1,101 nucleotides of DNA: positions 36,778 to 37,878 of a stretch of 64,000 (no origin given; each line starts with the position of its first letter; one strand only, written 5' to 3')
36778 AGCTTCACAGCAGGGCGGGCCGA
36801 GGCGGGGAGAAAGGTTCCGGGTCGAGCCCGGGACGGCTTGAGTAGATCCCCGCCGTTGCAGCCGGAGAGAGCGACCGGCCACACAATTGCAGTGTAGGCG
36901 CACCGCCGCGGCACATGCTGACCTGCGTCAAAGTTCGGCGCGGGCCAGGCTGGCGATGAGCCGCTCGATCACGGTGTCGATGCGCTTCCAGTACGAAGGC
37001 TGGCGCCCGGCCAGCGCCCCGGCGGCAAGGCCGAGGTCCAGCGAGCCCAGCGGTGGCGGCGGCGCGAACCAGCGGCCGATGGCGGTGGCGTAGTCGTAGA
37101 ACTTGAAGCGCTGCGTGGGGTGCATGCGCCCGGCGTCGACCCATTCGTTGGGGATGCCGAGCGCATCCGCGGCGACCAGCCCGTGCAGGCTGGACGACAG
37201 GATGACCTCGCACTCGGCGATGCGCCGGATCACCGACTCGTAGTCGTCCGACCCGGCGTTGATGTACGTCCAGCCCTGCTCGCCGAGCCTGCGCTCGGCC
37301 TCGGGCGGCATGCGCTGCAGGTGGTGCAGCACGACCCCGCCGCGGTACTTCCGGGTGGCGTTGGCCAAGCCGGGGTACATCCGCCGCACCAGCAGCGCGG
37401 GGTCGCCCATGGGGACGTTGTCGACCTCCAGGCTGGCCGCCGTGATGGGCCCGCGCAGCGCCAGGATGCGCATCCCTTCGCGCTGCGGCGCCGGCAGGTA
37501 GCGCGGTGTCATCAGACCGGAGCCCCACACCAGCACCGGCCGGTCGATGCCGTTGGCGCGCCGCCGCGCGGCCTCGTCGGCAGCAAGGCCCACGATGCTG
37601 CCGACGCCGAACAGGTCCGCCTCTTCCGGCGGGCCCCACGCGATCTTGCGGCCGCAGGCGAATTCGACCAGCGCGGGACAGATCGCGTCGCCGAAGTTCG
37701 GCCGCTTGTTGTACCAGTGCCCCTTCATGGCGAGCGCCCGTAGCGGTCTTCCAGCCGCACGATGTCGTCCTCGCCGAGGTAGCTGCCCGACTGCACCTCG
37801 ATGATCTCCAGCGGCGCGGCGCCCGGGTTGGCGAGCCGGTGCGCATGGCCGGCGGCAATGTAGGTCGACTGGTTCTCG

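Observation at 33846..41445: Accessory surface-protein/glycan island behind the T2SS: two leaderless Ca-binding giants flanking manC and an ExoV-like pyruvyl transferase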

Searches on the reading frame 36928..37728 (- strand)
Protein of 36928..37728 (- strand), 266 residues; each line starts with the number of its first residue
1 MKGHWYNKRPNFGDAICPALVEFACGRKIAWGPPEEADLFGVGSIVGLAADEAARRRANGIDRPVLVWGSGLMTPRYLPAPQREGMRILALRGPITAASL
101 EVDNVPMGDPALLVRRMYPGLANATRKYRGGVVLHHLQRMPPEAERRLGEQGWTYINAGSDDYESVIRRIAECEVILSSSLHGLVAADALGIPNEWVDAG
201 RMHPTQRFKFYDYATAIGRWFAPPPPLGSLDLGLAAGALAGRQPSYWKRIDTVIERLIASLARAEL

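Call 5: search_protein_families(library=pfam, max_evalue=0.01, proteins=[window:36928-37728:-])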
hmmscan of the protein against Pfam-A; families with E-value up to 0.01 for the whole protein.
window:36928-37728:- (266 aa): 1 family
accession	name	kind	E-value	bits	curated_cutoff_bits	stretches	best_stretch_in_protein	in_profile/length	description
PF04230.19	PS_pyruv_trans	-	1e-06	29.4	25.3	1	57-193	89-272/280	Polysaccharide pyruvyl transferase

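Call 10: find_encoding_contigs(protein=window:36928-37728:-, flank=10000, max_places=6)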
Protein window:36928-37728:- (266 aa): 1 contig read that carries it; 1 place shown.
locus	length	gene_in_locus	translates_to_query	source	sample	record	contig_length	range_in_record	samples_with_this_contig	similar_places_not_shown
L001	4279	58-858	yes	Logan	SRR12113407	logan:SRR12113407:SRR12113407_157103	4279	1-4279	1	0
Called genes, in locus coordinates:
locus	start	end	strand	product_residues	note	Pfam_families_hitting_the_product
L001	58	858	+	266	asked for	PF04230:PS_pyruv_trans (weak)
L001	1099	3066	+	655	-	PF23197:IG_AIR9 (faint), PF00353:HemolysinCabind (weak)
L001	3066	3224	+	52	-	-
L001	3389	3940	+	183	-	-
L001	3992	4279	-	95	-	?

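Call 11: find_homologous_proteins(query=window:36928-37728:-, max_evalue=0.001)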
Query window:36928-37728:- (266 aa): 158 proteins with E <= 0.001 among 8000 candidates; the best 120 are listed.
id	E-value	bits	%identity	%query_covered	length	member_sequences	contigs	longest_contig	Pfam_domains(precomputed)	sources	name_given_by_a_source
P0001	5.7e-178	608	100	100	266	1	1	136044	PF04230.20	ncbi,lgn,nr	ncbi:MAG: polysaccharide pyruvyl transferase family protein [Burkholderiales bacterium]|nr:polysacch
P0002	1.3e-74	269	48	97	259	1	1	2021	-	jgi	jgi:hypothetical protein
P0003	2.1e-62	229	41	99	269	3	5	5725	PF04230.20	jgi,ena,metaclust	metaclust:\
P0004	3.1e-57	212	41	98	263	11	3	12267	PF04230.20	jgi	jgi:hypothetical protein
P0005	9.3e-55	204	43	98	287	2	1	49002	PF04230.20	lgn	-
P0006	6.1e-54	201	42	94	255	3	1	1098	PF04230.20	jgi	jgi:hypothetical protein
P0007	1.4e-47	180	39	97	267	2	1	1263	PF04230.20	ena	-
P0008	4.7e-44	169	47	75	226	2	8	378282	PF04230.20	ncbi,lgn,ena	-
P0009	6.0e-44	169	41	85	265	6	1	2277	PF04230.20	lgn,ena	-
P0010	7.9e-42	162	40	86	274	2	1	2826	PF04230.20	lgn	-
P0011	2.8e-40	157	40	86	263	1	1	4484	PF04230.20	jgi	jgi:pyruvyltransferase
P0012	2.2e-39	154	39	90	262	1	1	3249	PF04230.20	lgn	-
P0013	3.1e-37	147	40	84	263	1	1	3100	PF04230.20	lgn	-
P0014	4.1e-37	146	37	97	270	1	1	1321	PF04230.20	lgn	-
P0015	6.6e-37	145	38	94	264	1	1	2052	PF04230.20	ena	-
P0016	2.5e-36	144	40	89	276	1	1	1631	PF04230.20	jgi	jgi:hypothetical protein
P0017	3.4e-36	143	39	83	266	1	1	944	PF04230.20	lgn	-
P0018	1.1e-35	141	41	84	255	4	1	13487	PF04230.20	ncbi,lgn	ncbi:MAG: polysaccharide pyruvyl transferase family protein [Pseudomonadota bacterium]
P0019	1.6e-35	141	35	90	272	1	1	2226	PF04230.20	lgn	-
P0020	1.6e-34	138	40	92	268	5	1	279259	PF04230.20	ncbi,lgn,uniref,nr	ncbi:Polysaccharide pyruvyl transferase [Roseivivax marinus]|uniref:polysaccharide pyruvyl transfera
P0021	7.2e-34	136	38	91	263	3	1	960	PF04230.20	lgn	-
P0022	8.0e-34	135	33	97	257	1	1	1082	PF04230.20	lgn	-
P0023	2.7e-33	134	36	84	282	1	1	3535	PF04230.20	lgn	-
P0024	7.8e-33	132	38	81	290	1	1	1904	PF04230.20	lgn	-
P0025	4.3e-32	130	39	82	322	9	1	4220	PF04230.20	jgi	-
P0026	1.0e-31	128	35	97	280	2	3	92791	PF04230.20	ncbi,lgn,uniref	ncbi:polysaccharide pyruvyl transferase family protein [Pseudooctadecabacter sp.]|uniref:polysacchar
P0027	1.6e-31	128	33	85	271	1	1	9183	PF04230.20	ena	-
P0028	3.0e-31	127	35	84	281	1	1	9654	PF04230.20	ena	-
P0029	3.3e-31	127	36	92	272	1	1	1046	PF04230.20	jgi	jgi:hypothetical protein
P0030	3.8e-31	127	39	79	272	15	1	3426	PF04230.20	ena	-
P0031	5.3e-31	126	39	81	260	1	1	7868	PF04230.20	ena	-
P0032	1.1e-30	125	35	83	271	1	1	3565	PF04230.20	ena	-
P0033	4.7e-30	123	36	83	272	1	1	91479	PF04230.20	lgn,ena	-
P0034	5.9e-30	123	34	91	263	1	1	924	PF04230.20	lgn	-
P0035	6.8e-30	122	36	83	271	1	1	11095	PF04230.20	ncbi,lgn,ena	-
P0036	1.6e-29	121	34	99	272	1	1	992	PF04230.20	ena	-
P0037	2.5e-29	121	35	83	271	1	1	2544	PF04230.20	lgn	-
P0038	4.5e-29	120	36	98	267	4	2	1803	PF04230.20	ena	-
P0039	5.6e-29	119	35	83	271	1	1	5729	PF04230.20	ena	-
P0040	9.3e-29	119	34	83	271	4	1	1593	PF04230.20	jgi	jgi:pyruvyltransferase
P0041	1.6e-28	118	33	83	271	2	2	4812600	PF04230.20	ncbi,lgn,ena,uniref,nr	ncbi:hypothetical protein OAN307_c35760 [Octadecabacter antarcticus 307]|uniref:Polysaccharide pyruv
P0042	1.9e-28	118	33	97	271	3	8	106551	PF04230.20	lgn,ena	-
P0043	2.4e-28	117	38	84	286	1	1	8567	PF04230.20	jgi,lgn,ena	-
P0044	8.9e-28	116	38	83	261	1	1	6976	PF04230.20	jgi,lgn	jgi:hypothetical protein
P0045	4.7e-27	113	34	84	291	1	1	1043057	PF04230.20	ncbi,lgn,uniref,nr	ncbi:polysaccharide pyruvyl transferase family protein [Pseudooctadecabacter jejudonensis]|uniref:Po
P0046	9.0e-27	112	39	73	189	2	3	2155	PF04230.20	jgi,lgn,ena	-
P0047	1.8e-26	111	34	98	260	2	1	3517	PF04230.20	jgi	jgi:pyruvyltransferase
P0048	1.8e-26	111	38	94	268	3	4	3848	PF04230.20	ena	-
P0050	7.8e-26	109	37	82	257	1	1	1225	PF04230.20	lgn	-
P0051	5.6e-24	103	33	95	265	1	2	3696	PF04230.20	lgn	-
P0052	7.6e-24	103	36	80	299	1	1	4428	PF04230.20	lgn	-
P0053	1.1e-23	102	37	77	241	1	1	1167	PF04230.20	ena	-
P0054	1.1e-23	102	35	85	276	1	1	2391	PF04230.20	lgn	-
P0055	2.9e-23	101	36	81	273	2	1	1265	PF04230.20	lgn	-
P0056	3.2e-23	101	37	80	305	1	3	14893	PF04230.20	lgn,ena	-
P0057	3.4e-23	100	36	82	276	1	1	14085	PF04230.20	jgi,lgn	-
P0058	8.7e-23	99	35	98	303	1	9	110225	PF04230.20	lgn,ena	-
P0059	1.9e-22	98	34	82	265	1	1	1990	PF04230.20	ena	-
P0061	5.9e-22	96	34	81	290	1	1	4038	PF04230.20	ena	-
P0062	6.7e-22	96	35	82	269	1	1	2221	PF04230.20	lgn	-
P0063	6.8e-22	96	33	82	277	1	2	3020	PF04230.20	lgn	-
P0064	7.6e-22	96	34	96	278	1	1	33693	PF04230.20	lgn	-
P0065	8.5e-22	96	35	81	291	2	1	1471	PF04230.20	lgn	-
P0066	1.7e-21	95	32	83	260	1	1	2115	PF04230.20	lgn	-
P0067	4.7e-21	93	31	81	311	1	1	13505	PF04230.20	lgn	-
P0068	6.4e-21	93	35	81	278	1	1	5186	PF04230.20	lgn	-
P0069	7.0e-21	93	36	82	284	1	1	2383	PF04230.20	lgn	-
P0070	7.6e-21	93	34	81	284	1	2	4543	PF04230.20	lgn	-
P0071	1.4e-20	92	34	83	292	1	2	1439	PF04230.20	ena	-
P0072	1.7e-20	92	34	82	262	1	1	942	PF04230.20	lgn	-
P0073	1.9e-20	92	35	81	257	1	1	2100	PF04230.20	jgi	jgi:pyruvyltransferase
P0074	2.1e-20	91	36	82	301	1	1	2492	PF04230.20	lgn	-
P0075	2.2e-20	91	37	82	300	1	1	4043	PF04230.20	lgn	-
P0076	5.4e-20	90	38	81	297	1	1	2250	PF04230.20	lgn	-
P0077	1.5e-19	89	35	82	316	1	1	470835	PF04230.20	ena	-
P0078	1.6e-19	88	33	82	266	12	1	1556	PF04230.20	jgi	jgi:hypothetical protein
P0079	7.5e-19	86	34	79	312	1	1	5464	PF04230.20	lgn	-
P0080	7.6e-19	86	32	82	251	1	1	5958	PF04230.20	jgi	jgi:pyruvyltransferase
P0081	1.1e-18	86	35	82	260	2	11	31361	PF04230.20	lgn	-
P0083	4.2e-18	84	32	84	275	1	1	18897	PF04230.20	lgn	-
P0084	5.7e-18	83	32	97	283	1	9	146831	PF04230.20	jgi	jgi:pyruvyltransferase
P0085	6.3e-18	83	35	83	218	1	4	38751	PF04230.20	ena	-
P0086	7.3e-18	83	33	84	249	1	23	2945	PF04230.20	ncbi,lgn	ncbi:MAG: polysaccharide pyruvyl transferase family protein [Terricaulis sp.]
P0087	7.6e-18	83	36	81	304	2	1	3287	PF04230.20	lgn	-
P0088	8.6e-18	83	34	82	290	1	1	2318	PF04230.20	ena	-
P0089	1.0e-17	83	37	82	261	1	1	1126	PF04230.20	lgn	-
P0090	1.4e-17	82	31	92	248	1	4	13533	PF04230.20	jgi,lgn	jgi:pyruvyltransferase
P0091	1.6e-17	82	33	81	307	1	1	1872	PF04230.20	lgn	-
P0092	2.5e-17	81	35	81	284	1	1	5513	PF04230.20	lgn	-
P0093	2.6e-17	81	33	82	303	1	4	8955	PF04230.20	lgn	-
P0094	4.2e-17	80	31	86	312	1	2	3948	PF04230.20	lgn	-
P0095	6.2e-17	80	33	84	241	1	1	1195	PF04230.20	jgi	jgi:pyruvyltransferase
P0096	7.0e-17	80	32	80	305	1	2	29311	PF04230.20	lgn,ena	-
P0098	9.2e-17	79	32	81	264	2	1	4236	PF04230.20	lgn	-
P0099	2.5e-16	78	34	81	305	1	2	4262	PF04230.20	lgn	-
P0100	3.3e-16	78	33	80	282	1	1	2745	PF04230.20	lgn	-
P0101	3.4e-16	78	33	86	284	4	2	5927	PF04230.20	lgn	-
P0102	4.2e-16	77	29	80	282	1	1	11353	PF04230.20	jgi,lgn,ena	-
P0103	4.4e-16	77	29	88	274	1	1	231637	PF04230.20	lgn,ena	-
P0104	5.3e-16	77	33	81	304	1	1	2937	PF04230.20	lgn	-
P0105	7.9e-16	76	32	81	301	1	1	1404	PF04230.20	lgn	-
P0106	2.7e-15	75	33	79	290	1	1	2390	PF04230.20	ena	-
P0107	3.1e-15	74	33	79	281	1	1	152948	PF04230.20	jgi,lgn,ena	-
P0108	6.4e-15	73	34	80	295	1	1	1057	PF04230.20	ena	-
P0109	1.2e-14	72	33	80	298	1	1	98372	PF04230.20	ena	-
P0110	1.2e-14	72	34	79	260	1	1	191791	PF04230.20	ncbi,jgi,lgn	jgi:pyruvyltransferase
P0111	1.3e-14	72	31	100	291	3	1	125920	PF04230.20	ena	-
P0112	1.4e-14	72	34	81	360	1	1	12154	PF04230.20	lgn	-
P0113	1.6e-14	72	30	85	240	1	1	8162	PF04230.20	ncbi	-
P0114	1.7e-14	72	41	57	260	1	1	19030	PF04230.20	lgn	-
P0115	1.7e-14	72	33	82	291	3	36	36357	PF04230.20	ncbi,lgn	-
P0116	1.8e-14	72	33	80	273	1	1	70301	PF04230.20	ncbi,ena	-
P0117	2.4e-14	71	34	84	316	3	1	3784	PF04230.20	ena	-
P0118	2.5e-14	71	31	82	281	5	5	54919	PF04230.20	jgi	jgi:hypothetical protein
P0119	2.9e-14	71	29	80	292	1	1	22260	PF04230.20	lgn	-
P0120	4.9e-14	70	31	80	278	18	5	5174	PF04230.20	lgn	-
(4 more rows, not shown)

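Call 12: find_encoding_contigs(protein=P0005, flank=10000, max_places=2)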
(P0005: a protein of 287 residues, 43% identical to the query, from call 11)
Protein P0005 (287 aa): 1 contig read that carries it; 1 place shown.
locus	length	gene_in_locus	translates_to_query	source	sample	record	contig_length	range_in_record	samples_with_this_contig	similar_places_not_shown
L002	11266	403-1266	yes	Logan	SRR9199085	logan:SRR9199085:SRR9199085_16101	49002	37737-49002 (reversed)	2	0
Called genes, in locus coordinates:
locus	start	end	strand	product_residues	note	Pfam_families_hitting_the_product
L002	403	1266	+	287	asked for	PF04230:PS_pyruv_trans (weak)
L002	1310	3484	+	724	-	PF13432:TPR_16 (weak), PF13414:TPR_11 (weak), PF13432:TPR_16, PF14559:TPR_19 (weak), PF13414:TPR_11, PF13432:TPR_16, PF13414:TPR_11, PF13432:TPR_16, +17 more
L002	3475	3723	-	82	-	-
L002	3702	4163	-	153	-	PF00501:AMP-binding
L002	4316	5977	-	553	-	PF01494:FAD_binding_3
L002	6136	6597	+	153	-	PF13577:SnoaL_4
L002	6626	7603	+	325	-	PF00701:DHDPS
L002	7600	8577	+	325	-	PF03401:TctC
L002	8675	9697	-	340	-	PF03401:TctC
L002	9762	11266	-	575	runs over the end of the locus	PF00694:Aconitase_C, PF27512:LeuD, PF00180:Iso_dh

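Call 13: find_encoding_contigs(protein=P0008, flank=10000, max_places=2)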
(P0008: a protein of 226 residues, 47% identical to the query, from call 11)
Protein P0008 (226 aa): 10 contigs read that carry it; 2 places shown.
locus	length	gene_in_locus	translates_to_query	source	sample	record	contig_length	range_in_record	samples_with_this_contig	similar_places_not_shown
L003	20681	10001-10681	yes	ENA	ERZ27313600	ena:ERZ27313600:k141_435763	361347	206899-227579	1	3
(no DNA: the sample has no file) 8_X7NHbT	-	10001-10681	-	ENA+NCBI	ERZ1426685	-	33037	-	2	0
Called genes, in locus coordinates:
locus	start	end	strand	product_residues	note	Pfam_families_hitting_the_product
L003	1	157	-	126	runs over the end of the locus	PF02152:FolB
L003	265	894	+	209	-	PF02660:G3P_acyltransf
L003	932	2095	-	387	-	PF00814:TsaD, PF22521:HypF_C_2 (weak)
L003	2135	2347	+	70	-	PF01165:Ribosomal_S21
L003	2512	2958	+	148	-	PF09424:YqeY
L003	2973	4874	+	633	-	PF01807:Zn_ribbon_DnaG, PF08275:DNAG_N, PF01751:Toprim, PF13155:Toprim_2, PF13362:Toprim_3 (weak), PF13662:Toprim_4, PF10410:DnaB_bind, PF08278:DnaG_DnaB_bind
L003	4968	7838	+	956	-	-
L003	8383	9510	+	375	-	PF00501:AMP-binding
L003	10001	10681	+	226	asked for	PF04230:PS_pyruv_trans (weak)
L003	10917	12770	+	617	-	PF13432:TPR_16, PF13432:TPR_16, PF13414:TPR_11, PF13424:TPR_12, PF00515:TPR_1, PF13414:TPR_11, PF13432:TPR_16, PF13414:TPR_11, +21 more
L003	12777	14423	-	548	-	PF01494:FAD_binding_3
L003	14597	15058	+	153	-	PF13577:SnoaL_4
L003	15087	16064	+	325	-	PF00701:DHDPS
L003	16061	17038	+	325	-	PF03401:TctC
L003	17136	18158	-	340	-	PF03401:TctC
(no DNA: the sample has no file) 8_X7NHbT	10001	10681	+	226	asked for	PF04230:PS_pyruv_trans (weak)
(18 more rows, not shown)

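Call 14: find_encoding_contigs(protein=P0004, flank=10000, max_places=2)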
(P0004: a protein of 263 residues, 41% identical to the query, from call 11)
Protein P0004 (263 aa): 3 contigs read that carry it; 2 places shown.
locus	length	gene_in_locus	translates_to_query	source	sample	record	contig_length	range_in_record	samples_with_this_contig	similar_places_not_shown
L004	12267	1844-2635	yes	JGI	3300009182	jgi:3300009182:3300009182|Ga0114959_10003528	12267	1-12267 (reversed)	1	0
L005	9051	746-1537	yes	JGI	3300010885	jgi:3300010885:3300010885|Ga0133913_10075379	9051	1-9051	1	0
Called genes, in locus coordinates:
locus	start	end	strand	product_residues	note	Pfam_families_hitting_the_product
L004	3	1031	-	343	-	?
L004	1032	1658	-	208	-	PF13640:2OG-FeII_Oxy_3, PF13661:2OG-FeII_Oxy_4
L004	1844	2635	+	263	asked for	PF04230:PS_pyruv_trans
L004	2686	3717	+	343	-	PF00067:p450 (faint)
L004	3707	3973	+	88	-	PF00550:PP-binding (weak)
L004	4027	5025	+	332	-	-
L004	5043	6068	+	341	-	PF13505:OMP_b-brl (faint)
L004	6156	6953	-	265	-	-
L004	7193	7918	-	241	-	PF00535:Glycos_transf_2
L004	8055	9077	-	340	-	PF11316:Rhamno_transf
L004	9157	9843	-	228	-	PF00413:Peptidase_M10 (weak)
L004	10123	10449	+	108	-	-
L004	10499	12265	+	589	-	?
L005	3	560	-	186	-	?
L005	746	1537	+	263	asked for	PF04230:PS_pyruv_trans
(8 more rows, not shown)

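Call 16: search_protein_families(library=ncbifam, max_evalue=0.01, proteins=[window:36928-37728:-])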
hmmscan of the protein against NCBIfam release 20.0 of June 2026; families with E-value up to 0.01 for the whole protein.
window:36928-37728:- (266 aa): 0 families

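Call 50: search_solved_structures(query=A4, max_evalue=1, show_alignments=1)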
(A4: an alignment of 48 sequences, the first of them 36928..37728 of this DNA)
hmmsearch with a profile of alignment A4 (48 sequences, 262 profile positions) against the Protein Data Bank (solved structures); distinct sequences matched with E-value up to 1: 0.

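Call 62: predict_structure(alignment_id=A4)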
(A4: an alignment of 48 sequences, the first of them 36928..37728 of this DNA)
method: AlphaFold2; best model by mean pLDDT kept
length: 266 residues; sequences in the alignment: 48
mean_pLDDT: 95.9   pTM: 0.93
mean pLDDT of the five models: 95.9, 95.6, 95.6, 95.5, 95.2
residues with pLDDT >= 90: 253; 70-90: 12; 50-70: 1; < 50: 0
segments of 3 or more residues with pLDDT < 50: none
pLDDT, mean of each block of 10 residues (from residue 1): 96 97 97 97 95 96 97 94 95 98 97 98 97 96 97 97 98 98 98 96 86 98 95 95 94 98 85
secondary structure, 60 per line:
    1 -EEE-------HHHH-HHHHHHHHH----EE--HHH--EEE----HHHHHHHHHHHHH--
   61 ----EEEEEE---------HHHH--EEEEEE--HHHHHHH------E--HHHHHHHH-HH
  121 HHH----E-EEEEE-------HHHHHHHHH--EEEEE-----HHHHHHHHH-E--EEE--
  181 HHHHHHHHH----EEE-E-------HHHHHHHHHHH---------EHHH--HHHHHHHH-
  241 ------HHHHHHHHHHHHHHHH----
elements in order: E2-4 H12-15 H17-25 E39-41 H46-58 E65-70 H80-83 E86-91 H94-100 H110-117 H119-123 E130-134 H142-150 E153-157 H163-171 E176-178 H181-189 E194-196 H206-216 H232-239 H247-262

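Call 67: fold_search(model_id=the predicted structure, library=pdb)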
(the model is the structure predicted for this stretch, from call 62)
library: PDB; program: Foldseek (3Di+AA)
matches with E <= 10: 1096; with E <= 0.001: 7
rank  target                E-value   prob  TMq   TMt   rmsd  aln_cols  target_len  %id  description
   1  6x1l                  5.1e-05  1.00  0.49  0.50   6.6       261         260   15  The crystal structure of a functional uncharacterized protein KP1_0663 from Klebsiella pneumoniae subsp. pneumoniae NTUH (released 2020-06-03)
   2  8fbx_B                5.1e-05  1.00  0.44  0.40   9.7       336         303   12  Selenosugar synthase SenB from Variovorax paradoxus (released 2023-11-22)
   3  6kqx                  2.1e-04  1.00  0.50  0.43   7.7       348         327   11  Crystal structure of Yijc from B. subtilis in complex with UDP (released 2020-09-30)
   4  5ax7_B                2.4e-04  1.00  0.52  0.44   6.8       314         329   14  yeast pyruvyltransferase Pvg1p (released 2016-06-08)
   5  5ax7_A                3.0e-04  1.00  0.53  0.44   6.5       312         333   13  yeast pyruvyltransferase Pvg1p (released 2016-06-08)
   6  1nlm_A                3.6e-04  0.99  0.40  0.32  10.8       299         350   16  CRYSTAL STRUCTURE OF MURG:GLCNAC COMPLEX (released 2003-02-11)
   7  6j31_C                8.1e-04  1.00  0.45  0.34   9.6       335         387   15  Crystal Structure Analysis of the Glycotransferase of kitacinnamycin (released 2020-01-15)
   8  3h4t                  1.2e-03  0.96  0.35  0.27  10.1       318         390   14  Chimeric Glycosyltransferase for the generation of novel natural products - GtfAH1 in complex with UDP-2F-Glc (released 2009-07-28)
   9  8sxw_C                1.3e-03  0.99  0.46  0.36   8.7       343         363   12  X-ray crystal structure of UDP- 2,3-diacetamido-2,3-dideoxy-glucuronic acid-2-epimerase from Thermus thermophilus stra (released 2023-09-13)
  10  3h4i                  1.3e-03  0.92  0.35  0.27  11.6       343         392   14  Chimeric Glycosyltransferase for the generation of novel natural products (released 2009-07-28)
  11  6kqw                  1.7e-03  0.99  0.49  0.43   7.6       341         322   13  Crystal structure of Yijc from B. subtilis (released 2020-09-30)
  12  1iir                  2.1e-03  0.91  0.38  0.30  10.0       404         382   12  Crystal Structure of UDP-glucosyltransferase GtfB (released 2001-07-18)
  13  3hbm                  2.2e-03  0.97  0.40  0.38   8.4       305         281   10  Crystal Structure of PseG from Campylobacter jejuni (released 2009-05-26)
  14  8sxw_D                2.5e-03  0.96  0.42  0.33   9.3       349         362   11  X-ray crystal structure of UDP- 2,3-diacetamido-2,3-dideoxy-glucuronic acid-2-epimerase from Thermus thermophilus stra (released 2023-09-13)
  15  4hwg                  2.6e-03  0.99  0.46  0.36   8.6       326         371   13  Structure of UDP-N-acetylglucosamine 2-epimerase from Rickettsia bellii (released 2012-11-28)
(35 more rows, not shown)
